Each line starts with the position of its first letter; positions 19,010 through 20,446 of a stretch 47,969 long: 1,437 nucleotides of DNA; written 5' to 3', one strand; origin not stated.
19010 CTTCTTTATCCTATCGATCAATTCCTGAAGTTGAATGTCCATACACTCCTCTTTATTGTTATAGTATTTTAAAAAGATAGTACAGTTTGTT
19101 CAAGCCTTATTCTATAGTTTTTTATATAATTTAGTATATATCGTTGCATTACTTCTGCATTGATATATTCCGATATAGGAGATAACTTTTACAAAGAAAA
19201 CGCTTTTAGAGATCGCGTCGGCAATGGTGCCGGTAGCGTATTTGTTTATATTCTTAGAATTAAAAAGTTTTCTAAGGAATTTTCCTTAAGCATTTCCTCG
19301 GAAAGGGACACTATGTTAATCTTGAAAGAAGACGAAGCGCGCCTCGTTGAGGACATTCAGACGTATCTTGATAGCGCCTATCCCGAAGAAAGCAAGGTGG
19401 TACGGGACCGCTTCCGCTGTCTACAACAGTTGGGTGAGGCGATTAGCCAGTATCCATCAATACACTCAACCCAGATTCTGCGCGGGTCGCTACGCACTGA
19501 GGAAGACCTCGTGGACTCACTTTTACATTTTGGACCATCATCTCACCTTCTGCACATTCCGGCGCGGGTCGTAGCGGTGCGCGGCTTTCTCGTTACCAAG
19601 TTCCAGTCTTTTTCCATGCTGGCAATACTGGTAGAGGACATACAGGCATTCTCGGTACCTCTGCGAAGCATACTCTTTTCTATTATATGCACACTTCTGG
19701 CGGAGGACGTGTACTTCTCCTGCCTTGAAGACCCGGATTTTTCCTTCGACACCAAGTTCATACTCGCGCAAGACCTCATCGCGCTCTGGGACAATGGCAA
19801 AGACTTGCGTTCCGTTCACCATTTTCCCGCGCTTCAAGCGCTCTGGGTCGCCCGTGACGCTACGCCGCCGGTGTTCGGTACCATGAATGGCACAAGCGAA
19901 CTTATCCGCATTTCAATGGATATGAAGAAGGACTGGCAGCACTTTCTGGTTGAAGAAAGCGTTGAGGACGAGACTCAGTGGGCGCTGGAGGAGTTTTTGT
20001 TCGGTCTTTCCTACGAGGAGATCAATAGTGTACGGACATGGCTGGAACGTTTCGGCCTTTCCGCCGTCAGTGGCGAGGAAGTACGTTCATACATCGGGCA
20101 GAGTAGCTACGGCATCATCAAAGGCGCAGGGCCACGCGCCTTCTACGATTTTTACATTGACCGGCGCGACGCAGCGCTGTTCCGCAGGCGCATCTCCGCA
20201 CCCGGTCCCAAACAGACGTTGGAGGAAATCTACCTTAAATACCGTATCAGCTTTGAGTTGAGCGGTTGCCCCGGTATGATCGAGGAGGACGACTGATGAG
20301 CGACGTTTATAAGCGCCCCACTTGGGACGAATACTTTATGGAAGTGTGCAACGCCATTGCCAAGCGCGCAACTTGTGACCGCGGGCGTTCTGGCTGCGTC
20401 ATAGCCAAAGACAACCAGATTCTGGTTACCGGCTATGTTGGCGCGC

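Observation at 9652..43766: Two inverted arrays flank 33 kb, and inversion would join the sulfur island to the nif-like operon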

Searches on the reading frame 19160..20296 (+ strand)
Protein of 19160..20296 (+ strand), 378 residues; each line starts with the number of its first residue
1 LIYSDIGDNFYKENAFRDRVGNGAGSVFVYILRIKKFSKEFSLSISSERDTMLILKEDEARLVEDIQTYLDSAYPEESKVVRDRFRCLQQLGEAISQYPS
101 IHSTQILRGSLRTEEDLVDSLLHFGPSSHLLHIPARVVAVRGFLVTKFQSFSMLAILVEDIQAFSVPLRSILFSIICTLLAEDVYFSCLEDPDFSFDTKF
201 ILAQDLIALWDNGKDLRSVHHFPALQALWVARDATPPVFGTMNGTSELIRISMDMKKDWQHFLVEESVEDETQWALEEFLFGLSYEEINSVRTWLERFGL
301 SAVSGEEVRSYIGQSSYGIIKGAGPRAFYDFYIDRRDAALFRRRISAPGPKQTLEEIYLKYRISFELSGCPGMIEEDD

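Call 8: search_protein_families(library=pfam, proteins=[window:19160-20296:+])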
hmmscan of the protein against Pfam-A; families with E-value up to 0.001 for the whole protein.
window:19160-20296:+ (378 aa): 0 families

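Call 78: search_protein_families(library=pfam, proteins=[window:19160-20296:+], max_evalue=0.01)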
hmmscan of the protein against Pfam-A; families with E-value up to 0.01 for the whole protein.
window:19160-20296:+ (378 aa): 0 families
